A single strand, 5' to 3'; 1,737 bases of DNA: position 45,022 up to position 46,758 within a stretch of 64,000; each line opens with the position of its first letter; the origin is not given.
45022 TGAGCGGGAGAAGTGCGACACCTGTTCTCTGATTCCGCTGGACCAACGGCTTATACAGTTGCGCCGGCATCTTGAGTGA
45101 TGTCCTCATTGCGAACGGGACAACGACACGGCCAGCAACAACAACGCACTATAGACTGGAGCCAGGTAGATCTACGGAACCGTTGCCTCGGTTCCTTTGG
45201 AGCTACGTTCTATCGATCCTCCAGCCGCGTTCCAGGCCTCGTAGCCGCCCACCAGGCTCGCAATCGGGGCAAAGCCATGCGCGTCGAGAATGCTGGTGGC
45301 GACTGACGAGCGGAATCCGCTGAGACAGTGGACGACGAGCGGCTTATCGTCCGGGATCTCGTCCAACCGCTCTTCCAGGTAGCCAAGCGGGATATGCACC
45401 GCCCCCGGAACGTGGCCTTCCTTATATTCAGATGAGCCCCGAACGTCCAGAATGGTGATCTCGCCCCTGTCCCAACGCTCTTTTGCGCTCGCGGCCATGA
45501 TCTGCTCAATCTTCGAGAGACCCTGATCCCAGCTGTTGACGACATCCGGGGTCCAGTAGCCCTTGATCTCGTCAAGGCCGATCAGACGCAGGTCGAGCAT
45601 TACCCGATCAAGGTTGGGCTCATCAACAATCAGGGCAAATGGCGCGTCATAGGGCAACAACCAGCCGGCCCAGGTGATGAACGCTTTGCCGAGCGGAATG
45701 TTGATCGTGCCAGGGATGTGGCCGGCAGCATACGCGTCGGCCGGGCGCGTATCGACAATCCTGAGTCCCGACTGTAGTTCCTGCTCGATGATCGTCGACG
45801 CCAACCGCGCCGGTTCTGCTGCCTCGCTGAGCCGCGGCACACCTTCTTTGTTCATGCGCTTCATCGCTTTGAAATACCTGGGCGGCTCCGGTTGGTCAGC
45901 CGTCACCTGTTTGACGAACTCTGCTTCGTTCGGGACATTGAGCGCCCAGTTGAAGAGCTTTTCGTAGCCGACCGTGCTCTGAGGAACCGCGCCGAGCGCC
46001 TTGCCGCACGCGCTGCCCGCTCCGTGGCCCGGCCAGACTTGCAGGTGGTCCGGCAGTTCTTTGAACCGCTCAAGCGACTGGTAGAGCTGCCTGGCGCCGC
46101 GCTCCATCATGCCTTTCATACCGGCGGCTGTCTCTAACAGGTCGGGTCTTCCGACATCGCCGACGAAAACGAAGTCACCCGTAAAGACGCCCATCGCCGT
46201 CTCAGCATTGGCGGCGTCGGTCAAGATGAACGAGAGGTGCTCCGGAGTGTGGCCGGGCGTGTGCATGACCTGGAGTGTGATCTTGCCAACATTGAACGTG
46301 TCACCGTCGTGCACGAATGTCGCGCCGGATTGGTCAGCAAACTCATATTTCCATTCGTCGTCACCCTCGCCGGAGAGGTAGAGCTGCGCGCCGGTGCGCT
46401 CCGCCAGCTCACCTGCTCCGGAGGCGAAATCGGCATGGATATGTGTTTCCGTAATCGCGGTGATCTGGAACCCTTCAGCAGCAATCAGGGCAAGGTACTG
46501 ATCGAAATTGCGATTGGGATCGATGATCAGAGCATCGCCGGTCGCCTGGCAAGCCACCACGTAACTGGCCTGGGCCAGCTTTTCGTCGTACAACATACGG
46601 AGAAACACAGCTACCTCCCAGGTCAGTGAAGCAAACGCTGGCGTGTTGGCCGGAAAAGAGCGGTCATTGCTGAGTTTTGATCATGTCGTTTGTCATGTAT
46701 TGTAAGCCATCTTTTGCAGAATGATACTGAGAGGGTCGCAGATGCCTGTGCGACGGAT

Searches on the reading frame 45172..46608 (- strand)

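Call 21: search_protein_families(library=pfam, proteins=[window:45172-46608:-])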
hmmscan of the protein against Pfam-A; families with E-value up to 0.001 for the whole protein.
window:45172-46608:- (478 aa): 2 families
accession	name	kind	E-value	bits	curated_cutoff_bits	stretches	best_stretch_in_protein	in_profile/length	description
PF00581.25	Rhodanese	-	4.5e-28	98.1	22.2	2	372-461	2-101/102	Rhodanese-like domain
PF00753.33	Lactamase_B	-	1.3e-20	74.6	22.7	1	13-195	6-196/196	Metallo-beta-lactamase superfamily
